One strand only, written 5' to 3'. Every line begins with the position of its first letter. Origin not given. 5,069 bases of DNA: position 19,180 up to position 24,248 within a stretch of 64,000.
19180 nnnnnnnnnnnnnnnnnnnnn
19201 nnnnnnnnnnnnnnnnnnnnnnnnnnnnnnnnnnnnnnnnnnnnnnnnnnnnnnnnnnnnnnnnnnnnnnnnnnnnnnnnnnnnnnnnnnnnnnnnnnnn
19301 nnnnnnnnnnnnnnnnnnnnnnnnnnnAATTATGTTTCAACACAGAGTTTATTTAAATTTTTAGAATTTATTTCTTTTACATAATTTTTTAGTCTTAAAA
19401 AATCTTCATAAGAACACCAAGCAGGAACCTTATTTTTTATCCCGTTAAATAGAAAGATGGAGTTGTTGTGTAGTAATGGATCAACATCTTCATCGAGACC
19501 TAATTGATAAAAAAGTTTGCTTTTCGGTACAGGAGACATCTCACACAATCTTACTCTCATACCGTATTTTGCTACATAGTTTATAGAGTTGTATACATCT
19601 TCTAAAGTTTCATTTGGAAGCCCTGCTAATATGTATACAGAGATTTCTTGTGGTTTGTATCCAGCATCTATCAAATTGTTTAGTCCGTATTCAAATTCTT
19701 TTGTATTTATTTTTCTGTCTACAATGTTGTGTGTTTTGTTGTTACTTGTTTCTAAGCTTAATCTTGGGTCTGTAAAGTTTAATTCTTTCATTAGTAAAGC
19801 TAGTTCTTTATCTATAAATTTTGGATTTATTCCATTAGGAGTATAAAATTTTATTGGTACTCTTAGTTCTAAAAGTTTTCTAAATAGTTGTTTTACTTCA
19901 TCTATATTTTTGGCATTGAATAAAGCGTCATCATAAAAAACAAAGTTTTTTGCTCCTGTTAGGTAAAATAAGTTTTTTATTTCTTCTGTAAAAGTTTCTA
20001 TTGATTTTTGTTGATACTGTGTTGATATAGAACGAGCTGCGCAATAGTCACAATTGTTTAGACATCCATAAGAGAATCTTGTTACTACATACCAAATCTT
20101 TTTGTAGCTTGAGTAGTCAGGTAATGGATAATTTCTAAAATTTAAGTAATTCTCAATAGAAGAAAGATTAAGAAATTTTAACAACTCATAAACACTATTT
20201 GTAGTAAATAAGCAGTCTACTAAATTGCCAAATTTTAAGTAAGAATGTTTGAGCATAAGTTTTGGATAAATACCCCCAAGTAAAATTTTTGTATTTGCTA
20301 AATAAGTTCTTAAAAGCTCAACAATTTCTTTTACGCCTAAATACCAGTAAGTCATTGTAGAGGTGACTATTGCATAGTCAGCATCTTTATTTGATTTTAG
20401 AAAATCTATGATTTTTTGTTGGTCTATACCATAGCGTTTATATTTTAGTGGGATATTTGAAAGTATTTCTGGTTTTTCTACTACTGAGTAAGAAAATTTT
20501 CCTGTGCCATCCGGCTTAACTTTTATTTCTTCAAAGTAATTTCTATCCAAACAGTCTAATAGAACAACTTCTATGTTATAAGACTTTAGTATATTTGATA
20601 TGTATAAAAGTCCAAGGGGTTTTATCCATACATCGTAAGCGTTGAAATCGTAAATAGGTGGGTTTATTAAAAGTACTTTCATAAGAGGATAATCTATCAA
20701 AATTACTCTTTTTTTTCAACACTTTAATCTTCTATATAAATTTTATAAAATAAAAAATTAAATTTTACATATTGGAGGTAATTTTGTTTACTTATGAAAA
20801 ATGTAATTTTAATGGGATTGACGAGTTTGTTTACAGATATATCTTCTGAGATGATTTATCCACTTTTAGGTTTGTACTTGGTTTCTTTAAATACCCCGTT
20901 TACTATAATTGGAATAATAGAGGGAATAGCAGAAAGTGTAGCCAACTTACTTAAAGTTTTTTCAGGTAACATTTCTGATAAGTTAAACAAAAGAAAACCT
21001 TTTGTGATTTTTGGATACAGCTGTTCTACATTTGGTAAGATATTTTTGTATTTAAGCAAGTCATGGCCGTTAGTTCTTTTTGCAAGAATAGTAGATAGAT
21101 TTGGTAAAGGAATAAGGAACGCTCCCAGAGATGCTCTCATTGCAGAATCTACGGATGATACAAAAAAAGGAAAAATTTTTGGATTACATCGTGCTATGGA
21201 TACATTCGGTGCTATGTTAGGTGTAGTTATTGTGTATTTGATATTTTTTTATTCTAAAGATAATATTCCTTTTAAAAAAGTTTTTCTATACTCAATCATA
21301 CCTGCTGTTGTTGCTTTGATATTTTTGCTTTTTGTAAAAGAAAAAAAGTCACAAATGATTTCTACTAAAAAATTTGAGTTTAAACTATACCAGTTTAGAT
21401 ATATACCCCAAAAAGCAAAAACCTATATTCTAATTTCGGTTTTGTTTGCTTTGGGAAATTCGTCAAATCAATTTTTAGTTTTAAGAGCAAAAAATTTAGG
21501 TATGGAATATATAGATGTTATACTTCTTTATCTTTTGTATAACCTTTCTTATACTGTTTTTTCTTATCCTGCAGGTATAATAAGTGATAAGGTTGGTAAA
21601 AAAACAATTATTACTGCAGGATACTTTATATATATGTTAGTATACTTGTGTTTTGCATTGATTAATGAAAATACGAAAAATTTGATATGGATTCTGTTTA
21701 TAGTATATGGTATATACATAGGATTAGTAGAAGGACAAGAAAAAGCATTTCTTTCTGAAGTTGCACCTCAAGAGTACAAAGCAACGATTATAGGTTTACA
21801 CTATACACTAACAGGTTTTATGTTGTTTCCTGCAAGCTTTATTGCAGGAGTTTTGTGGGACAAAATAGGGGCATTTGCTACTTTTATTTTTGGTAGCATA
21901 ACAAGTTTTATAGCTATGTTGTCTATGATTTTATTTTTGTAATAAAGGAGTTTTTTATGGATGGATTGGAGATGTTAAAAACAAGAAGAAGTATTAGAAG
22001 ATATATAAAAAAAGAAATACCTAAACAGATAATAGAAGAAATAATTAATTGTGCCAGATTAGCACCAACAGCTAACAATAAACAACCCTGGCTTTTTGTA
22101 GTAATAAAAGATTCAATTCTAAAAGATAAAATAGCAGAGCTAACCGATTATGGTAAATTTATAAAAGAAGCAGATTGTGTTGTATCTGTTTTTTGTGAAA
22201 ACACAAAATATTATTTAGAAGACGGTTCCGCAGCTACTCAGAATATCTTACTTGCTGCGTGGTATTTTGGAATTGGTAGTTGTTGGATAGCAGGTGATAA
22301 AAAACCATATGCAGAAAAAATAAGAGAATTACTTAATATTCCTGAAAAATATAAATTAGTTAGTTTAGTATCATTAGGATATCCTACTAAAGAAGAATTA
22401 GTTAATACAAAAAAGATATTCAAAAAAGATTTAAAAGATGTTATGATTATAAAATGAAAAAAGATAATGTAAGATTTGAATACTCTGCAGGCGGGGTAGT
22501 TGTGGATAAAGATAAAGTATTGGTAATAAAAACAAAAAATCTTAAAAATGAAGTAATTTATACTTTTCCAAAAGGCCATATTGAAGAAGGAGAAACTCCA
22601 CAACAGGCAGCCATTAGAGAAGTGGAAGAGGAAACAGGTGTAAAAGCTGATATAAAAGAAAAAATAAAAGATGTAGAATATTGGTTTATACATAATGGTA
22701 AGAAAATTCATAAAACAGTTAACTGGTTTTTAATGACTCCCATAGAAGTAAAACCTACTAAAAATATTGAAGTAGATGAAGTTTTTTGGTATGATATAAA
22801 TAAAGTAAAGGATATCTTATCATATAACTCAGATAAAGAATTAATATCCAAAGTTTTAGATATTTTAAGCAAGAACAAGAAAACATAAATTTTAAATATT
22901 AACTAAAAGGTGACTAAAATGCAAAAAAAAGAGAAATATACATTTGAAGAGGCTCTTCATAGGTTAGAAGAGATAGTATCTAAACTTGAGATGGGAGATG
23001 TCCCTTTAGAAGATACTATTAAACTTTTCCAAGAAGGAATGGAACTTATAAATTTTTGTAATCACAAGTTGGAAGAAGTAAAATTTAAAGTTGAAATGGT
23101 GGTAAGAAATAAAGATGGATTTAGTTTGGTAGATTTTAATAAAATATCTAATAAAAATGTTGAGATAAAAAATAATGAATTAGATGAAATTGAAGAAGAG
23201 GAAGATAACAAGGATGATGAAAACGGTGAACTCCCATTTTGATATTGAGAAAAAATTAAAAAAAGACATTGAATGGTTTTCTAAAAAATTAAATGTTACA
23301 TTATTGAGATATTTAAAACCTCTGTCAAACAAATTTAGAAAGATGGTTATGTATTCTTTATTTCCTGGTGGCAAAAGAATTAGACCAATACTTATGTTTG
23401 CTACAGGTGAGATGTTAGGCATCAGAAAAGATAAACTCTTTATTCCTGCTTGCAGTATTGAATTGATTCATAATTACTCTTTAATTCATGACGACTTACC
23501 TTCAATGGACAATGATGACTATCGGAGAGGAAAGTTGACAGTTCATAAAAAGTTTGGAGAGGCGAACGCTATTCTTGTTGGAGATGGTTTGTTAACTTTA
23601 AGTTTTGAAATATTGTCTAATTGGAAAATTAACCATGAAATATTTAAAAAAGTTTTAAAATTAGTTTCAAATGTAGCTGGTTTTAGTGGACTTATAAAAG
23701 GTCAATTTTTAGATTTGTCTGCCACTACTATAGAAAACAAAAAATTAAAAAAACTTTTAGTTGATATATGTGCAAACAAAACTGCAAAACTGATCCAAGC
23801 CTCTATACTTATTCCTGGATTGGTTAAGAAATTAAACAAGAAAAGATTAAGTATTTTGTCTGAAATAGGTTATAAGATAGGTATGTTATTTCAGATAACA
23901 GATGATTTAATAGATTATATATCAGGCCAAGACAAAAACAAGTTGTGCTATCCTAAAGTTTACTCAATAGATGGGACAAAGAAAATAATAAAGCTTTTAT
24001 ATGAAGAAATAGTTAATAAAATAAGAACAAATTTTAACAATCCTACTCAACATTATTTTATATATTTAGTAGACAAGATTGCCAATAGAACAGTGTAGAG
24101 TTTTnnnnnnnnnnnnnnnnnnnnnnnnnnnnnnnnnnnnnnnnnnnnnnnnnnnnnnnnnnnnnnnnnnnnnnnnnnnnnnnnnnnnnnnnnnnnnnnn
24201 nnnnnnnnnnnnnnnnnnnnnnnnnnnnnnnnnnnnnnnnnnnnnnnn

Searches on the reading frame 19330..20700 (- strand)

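Call 40: search_protein_families(library=pfam, proteins=[window:19330-20700:-], max_evalue=0.00001)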
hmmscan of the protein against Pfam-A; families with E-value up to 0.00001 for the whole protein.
window:19330-20700:- (456 aa): 2 families
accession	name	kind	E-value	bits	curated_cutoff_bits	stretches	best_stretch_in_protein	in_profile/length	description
PF04055.27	Radical_SAM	-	3.5e-18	66.8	29.5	1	209-375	3-165/166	Radical SAM superfamily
PF02310.24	B12-binding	-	3.2e-07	30.6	32.1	0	93-149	39-94/121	B12 binding domain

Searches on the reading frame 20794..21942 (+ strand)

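Call 40: search_protein_families(library=pfam, proteins=[window:20794-21942:+], max_evalue=0.00001)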
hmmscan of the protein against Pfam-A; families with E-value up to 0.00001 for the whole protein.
window:20794-21942:+ (382 aa): 3 families
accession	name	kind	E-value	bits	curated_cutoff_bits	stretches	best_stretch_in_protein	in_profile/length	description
PF07690.21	MFS_1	-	3.8e-39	135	33.4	1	9-343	3-342/347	Major Facilitator Superfamily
PF00083.30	Sugar_tr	-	2.2e-17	63.5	22.3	1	55-189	64-199/452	Sugar (and other) transporter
PF12832.13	MFS_1_like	-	2.8e-14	53.4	25.2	1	21-366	18-373/373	MFS_1 like family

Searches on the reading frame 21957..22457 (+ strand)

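Call 40: search_protein_families(library=pfam, proteins=[window:21957-22457:+], max_evalue=0.00001)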
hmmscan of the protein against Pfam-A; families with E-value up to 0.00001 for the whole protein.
window:21957-22457:+ (166 aa): 2 families
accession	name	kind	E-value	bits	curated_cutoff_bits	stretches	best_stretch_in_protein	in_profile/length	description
PF00881.29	Nitroreductase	-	2.1e-26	93.5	23.5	2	7-62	1-56/167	Nitroreductase family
PF14512.11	TM1586_NiRdase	-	5.7e-16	59.2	27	2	25-54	159-189/215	Putative TM nitroreductase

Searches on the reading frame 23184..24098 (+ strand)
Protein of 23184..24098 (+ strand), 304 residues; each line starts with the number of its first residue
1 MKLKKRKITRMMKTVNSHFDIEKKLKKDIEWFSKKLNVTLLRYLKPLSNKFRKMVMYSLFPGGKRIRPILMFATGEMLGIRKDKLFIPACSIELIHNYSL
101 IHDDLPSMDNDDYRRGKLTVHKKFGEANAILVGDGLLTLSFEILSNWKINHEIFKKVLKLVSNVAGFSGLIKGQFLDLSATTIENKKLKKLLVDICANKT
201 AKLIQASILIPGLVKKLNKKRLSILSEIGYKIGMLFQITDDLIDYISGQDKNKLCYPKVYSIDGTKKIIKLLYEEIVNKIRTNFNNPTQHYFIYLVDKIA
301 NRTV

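Call 40: search_protein_families(library=pfam, proteins=[window:23184-24098:+], max_evalue=0.00001)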
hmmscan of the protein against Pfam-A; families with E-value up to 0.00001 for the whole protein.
window:23184-24098:+ (304 aa): 1 family
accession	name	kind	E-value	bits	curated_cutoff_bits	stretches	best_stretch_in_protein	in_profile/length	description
PF00348.22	polyprenyl_synt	-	6.3e-46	157.1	27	1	50-251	3-197/251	Polyprenyl synthetase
